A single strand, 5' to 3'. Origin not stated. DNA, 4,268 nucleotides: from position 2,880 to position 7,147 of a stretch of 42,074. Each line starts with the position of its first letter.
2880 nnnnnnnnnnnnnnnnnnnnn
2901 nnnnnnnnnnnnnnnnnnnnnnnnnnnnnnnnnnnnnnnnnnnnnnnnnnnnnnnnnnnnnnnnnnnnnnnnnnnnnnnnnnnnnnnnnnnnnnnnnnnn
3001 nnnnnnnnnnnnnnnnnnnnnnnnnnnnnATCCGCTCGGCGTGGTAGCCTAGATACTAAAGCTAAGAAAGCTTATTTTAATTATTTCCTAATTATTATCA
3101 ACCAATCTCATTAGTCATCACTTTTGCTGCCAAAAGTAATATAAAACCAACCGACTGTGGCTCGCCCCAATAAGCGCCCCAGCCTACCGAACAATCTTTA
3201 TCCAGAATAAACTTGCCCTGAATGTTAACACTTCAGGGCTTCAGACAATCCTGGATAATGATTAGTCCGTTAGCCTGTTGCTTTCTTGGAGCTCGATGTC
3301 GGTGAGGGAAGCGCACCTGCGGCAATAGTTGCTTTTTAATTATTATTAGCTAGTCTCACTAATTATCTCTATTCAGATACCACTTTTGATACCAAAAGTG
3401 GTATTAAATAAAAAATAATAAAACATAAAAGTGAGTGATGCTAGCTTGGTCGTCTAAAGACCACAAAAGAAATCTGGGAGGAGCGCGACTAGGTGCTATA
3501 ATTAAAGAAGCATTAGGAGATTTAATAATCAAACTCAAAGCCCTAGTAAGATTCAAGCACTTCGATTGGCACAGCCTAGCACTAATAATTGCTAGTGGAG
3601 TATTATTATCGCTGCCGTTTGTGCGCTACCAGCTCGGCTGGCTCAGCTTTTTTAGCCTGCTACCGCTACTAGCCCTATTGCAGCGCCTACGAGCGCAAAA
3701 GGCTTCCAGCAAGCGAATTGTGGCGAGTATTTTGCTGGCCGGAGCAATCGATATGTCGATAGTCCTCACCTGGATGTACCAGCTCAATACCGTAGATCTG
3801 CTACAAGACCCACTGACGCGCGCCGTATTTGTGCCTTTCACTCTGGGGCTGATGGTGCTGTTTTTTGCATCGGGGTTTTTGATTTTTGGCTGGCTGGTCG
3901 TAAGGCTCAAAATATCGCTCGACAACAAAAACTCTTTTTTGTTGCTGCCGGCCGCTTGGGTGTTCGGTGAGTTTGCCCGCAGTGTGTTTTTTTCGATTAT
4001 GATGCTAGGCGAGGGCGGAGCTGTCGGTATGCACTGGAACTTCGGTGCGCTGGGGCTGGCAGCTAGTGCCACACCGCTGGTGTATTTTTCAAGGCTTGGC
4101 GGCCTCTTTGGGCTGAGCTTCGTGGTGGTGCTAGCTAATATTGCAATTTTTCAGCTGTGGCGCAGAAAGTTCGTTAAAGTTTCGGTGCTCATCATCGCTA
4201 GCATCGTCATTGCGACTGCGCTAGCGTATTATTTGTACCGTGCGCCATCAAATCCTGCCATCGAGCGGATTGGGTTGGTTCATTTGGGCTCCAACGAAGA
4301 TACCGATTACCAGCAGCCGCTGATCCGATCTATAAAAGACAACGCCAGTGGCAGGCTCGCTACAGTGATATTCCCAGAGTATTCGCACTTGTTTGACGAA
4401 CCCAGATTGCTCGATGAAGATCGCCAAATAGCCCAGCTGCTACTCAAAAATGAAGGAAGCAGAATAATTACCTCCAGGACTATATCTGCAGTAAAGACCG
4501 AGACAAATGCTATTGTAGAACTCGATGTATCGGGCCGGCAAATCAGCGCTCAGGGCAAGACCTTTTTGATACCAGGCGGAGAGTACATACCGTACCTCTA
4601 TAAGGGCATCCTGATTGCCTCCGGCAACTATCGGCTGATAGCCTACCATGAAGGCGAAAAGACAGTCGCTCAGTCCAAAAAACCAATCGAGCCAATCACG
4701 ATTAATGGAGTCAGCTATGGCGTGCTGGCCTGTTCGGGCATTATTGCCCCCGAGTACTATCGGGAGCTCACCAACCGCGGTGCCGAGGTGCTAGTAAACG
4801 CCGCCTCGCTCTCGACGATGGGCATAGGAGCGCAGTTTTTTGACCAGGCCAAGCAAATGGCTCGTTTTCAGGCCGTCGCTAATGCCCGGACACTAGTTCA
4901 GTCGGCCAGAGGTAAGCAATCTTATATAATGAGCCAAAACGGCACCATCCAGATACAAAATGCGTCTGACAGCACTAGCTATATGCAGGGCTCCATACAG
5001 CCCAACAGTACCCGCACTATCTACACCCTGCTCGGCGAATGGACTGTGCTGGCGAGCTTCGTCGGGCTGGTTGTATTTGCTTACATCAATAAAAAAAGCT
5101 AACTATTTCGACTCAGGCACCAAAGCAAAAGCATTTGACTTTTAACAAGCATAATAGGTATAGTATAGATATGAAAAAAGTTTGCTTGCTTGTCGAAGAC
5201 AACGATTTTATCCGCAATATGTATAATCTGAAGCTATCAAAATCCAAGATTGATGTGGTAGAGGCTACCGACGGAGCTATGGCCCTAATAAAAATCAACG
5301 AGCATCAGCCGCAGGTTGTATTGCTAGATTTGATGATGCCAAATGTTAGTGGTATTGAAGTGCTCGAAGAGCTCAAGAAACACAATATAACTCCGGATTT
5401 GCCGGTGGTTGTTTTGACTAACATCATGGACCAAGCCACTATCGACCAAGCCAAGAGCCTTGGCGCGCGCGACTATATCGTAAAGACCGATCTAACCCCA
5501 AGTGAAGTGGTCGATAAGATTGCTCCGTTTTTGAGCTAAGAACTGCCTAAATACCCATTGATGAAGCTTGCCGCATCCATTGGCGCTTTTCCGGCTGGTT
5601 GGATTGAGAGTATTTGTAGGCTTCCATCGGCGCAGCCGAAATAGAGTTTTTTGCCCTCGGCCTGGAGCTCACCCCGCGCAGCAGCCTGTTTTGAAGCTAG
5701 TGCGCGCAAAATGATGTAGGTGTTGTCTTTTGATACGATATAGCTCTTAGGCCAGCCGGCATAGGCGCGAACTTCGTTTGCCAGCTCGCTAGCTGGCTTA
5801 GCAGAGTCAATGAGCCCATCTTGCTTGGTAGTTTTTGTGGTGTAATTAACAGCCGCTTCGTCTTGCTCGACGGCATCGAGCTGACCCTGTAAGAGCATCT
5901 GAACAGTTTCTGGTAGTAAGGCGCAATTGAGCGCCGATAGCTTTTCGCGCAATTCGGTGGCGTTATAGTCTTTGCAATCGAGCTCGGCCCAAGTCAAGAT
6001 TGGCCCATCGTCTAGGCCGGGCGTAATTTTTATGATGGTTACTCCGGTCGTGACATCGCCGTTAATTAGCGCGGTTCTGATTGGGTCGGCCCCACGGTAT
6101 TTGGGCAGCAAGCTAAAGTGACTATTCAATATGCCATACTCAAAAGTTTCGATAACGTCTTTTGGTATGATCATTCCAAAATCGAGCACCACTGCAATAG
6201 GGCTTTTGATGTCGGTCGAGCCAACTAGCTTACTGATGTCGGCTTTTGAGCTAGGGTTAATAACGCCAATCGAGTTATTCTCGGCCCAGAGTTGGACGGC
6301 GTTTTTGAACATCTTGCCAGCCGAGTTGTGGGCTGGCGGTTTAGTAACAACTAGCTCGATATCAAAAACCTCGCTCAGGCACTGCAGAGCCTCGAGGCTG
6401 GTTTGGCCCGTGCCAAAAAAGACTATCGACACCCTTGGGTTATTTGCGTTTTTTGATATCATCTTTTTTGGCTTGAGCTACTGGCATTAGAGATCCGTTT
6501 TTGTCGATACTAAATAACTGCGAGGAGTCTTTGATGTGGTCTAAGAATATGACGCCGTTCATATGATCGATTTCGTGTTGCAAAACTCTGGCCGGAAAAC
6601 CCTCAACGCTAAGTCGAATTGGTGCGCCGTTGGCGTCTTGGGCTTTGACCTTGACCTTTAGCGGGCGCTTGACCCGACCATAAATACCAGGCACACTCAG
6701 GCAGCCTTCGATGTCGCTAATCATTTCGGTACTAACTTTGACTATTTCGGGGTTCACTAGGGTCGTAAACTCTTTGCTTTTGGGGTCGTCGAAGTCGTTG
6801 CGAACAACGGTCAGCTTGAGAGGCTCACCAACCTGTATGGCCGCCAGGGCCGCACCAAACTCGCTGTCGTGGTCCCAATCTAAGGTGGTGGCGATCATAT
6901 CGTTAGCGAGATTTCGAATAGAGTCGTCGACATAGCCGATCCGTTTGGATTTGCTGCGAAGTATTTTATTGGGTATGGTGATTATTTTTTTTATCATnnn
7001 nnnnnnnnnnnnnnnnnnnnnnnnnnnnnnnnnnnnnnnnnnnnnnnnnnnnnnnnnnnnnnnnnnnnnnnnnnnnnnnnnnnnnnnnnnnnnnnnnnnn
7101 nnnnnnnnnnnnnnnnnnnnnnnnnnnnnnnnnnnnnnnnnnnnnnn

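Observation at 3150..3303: Two full core copies differ by substitutions that preserve two predicted base pairs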

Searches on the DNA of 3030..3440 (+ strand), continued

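Call 71: search_with_rna_model(model_id=R1, sources=[window, L002, L003, L011, L012, L033, L044, L045, L048, L053, L057, L058, L065, L067, L068, L070, L072, L073, L074, L075, L076, L077, L078, L079, L080, L081, L083, L084, L085, L086, L088, L090, L092, L093, L094, L096, L097, L098, L099, L101, L103, L104, L105, L106, L107, L110, L114], max_evalue=1e-29, make_alignment=true)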
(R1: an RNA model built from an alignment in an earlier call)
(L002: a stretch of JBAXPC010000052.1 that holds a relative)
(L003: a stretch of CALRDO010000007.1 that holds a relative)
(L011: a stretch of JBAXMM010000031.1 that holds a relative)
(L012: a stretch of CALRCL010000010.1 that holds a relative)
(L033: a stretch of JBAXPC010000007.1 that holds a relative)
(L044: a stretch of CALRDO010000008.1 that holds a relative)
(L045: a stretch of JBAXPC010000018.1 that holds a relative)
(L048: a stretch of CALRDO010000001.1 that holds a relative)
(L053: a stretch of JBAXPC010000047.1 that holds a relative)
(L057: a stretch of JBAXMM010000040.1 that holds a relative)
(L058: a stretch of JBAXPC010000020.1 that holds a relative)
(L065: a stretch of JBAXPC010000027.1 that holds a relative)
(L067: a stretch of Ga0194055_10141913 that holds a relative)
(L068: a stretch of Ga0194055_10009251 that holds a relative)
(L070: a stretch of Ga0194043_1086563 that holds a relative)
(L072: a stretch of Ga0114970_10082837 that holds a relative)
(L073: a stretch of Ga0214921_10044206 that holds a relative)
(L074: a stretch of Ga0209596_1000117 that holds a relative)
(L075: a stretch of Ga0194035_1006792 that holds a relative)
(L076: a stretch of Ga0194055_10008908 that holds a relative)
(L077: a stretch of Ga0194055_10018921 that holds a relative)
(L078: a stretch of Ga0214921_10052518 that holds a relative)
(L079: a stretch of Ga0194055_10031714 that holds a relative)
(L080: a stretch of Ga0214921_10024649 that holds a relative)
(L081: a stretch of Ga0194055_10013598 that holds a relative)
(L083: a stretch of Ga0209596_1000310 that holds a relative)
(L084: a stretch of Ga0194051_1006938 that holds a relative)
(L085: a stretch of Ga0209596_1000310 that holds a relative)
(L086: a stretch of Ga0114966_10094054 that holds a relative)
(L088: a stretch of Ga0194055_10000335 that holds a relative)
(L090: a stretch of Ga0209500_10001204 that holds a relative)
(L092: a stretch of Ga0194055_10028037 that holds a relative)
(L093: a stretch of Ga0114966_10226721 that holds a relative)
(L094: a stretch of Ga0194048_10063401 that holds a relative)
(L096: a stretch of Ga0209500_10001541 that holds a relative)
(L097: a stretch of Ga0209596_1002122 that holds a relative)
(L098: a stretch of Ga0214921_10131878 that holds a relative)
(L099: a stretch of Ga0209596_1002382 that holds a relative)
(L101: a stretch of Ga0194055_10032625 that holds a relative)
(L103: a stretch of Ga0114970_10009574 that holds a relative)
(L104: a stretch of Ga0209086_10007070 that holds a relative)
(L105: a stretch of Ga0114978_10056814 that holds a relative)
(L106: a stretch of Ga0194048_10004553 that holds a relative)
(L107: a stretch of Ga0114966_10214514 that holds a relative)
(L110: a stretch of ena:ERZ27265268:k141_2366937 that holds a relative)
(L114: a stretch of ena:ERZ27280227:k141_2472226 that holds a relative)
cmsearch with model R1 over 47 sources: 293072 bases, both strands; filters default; matches with E-value up to 1e-29: 65.
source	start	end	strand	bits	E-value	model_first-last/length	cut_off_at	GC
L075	3510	3664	-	186.6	1.5e-44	1-155/155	no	0.47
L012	5251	5405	+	186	2.1e-44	1-155/155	no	0.46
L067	16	170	+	185.8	2.4e-44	1-155/155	no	0.48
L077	684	838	+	184.8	4.2e-44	1-155/155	no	0.48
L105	1468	1621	+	184.4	5.2e-44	1-155/155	no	0.5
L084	1425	1579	-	184.3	5.6e-44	1-155/155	no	0.47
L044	6905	7059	-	184.1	6.4e-44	1-155/155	no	0.48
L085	3796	3949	-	184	6.8e-44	1-155/155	no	0.5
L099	2932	3086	+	183.8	7.5e-44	1-155/155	no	0.48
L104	2494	2648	-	183.8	7.5e-44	1-155/155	no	0.48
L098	1446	1600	+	183.7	7.9e-44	1-155/155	no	0.52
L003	5478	5632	+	182.8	1.4e-43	1-155/155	no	0.48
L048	7037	7191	-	182.7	1.5e-43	1-155/155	no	0.48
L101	95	249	+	182.7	1.5e-43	1-155/155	no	0.51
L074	6702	6856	-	181.9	2.3e-43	1-155/155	no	0.52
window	3150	3303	-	181.3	3.3e-43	1-155/155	no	0.49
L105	292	446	-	181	3.8e-43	1-155/155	no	0.48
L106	3552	3705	-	180.9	4e-43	1-155/155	no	0.45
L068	607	760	+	180.9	4.2e-43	1-155/155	no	0.51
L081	1828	1982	+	180.8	4.2e-43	1-155/155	no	0.5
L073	3394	3549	+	180.6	4.8e-43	1-155/155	no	0.46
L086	466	620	-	180.5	5.2e-43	1-155/155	no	0.51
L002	1253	1407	-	180.5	5.2e-43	1-155/155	no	0.5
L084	2870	3024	-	180.5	5.2e-43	1-155/155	no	0.5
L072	130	285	-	180.4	5.5e-43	1-155/155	no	0.46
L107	695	848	+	180.1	6.4e-43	1-155/155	no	0.51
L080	4699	4853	+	179.1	1.1e-42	1-155/155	no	0.48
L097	871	1024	-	178.5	1.7e-42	1-155/155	no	0.49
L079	1367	1521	+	178.2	1.9e-42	1-155/155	no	0.47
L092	561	716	-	178.1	2e-42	1-155/155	no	0.45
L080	3963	4116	-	178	2.1e-42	1-155/155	no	0.51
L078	260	414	+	177.6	2.8e-42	1-155/155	no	0.48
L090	6083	6236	+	177.4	3.1e-42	1-155/155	no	0.49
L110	492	645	+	177.3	3.3e-42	1-155/155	no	0.51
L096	421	576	-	177.2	3.5e-42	1-155/155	no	0.46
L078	1467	1621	+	176.8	4.3e-42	1-155/155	no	0.48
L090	4858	5012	+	176.8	4.3e-42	1-155/155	no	0.48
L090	3621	3774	-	176.8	4.5e-42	1-155/155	no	0.5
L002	987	1142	-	175.7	8.3e-42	1-155/155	no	0.49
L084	2604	2759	-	175.7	8.3e-42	1-155/155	no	0.49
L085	5274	5428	+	175.3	1e-41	1-155/155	no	0.52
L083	739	894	-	175.1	1.1e-41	1-155/155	no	0.47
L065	100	254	-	174.5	1.6e-41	1-155/155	no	0.52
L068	6033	6187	+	174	2.3e-41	1-155/155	no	0.48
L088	1598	1751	-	173.9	2.4e-41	1-155/155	no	0.51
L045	19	174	-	173.8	2.4e-41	1-155/155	no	0.51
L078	2756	2910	-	173.6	2.8e-41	1-155/155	no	0.49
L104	5417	5570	-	173.6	2.9e-41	1-155/155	no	0.49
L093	773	929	+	173.5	3.1e-41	1-155/155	no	0.46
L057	7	160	-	173.2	3.6e-41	1-155/155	no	0.49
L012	2327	2481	+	172.8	4.5e-41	1-155/155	no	0.52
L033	4769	4924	-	172.4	5.5e-41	1-155/155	no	0.51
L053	2779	2932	-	172.4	5.6e-41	1-155/155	no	0.47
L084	136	291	+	170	2.2e-40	1-155/155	no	0.44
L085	4930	5083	-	169.8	2.5e-40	1-155/155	no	0.49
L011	1839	1991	-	166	2.3e-39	1-155/155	no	0.46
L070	145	298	-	166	2.3e-39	1-155/155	no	0.49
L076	98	251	+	163.9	7.8e-39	1-155/155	no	0.5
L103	3170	3323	+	162.3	2e-38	1-155/155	no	0.46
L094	950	1103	-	161.6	2.9e-38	1-155/155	no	0.49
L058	3373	3526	+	160.6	5.4e-38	1-155/155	no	0.48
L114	56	210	+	147.9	8.7e-35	1-155/155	no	0.49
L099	1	144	-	146.8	1.6e-34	1-145/155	3'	0.45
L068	341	494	+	131.5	1.2e-30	1-155/155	no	0.48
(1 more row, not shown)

Alignment A5: 65 matches aligned to the model, 160 columns, each read 5' to 3' on its own strand. Consensus structure (alignment columns), stored with it:
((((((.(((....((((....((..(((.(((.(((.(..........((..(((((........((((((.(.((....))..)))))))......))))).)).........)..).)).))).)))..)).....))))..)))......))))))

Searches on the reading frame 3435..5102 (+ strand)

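Call 6: search_protein_families(library=pfam, proteins=[window:3435-5102:+], max_evalue=0.01)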
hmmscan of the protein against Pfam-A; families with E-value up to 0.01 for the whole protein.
window:3435-5102:+ (555 aa): 2 families
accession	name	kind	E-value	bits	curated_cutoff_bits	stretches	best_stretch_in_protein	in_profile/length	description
PF20154.4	LNT_N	-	7.8e-16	59.1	27.1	1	54-237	1-159/159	Apolipoprotein N-acyltransferase N-terminal domain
PF00795.27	CN_hydrolase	-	3.5e-06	27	23.2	1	374-528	94-253/256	Carbon-nitrogen hydrolase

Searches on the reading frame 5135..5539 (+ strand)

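Call 6: search_protein_families(library=pfam, proteins=[window:5135-5539:+], max_evalue=0.01)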
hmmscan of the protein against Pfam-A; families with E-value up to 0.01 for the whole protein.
window:5135-5539:+ (134 aa): 1 family
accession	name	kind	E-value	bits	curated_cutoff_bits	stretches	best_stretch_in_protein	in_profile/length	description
PF00072.30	Response_reg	-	7.3e-23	81.3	30.2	1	18-126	2-107/111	Response regulator receiver domain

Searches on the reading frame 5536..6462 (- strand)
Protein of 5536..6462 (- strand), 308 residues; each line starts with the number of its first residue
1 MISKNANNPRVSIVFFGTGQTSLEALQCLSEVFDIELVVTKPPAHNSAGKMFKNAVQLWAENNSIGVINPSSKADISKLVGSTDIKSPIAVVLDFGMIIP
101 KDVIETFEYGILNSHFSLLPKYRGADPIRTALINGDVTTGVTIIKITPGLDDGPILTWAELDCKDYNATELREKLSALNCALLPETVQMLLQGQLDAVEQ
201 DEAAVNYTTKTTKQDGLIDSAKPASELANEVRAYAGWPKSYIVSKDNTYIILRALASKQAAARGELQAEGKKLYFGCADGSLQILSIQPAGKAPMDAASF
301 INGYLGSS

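Call 59: search_protein_families(library=pfam, proteins=[window:5536-6462:-], max_evalue=0.00001)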
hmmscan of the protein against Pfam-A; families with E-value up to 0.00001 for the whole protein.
window:5536-6462:- (308 aa): 2 families
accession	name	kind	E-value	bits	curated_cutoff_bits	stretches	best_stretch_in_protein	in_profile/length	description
PF00551.24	Formyl_trans_N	-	9.2e-24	84.6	26.1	1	27-186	20-180/181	Formyl transferase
PF02911.23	Formyl_trans_C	-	2.1e-17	63.5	21.1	1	211-304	2-99/100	Formyl transferase, C-terminal domain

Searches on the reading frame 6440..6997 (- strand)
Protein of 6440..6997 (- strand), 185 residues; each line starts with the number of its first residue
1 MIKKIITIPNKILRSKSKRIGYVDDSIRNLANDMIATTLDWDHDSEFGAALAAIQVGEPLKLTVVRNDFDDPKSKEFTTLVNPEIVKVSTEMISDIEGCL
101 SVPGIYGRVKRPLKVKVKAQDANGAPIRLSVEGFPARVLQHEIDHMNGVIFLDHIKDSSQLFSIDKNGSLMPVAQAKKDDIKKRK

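Call 59: search_protein_families(library=pfam, proteins=[window:6440-6997:-], max_evalue=0.00001)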
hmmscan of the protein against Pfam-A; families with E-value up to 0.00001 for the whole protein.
window:6440-6997:- (185 aa): 1 family
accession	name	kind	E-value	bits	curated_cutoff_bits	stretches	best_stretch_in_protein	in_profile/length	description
PF01327.26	Pep_deformylase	-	6e-47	159.6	22.8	1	2-159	1-154/156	Polypeptide deformylase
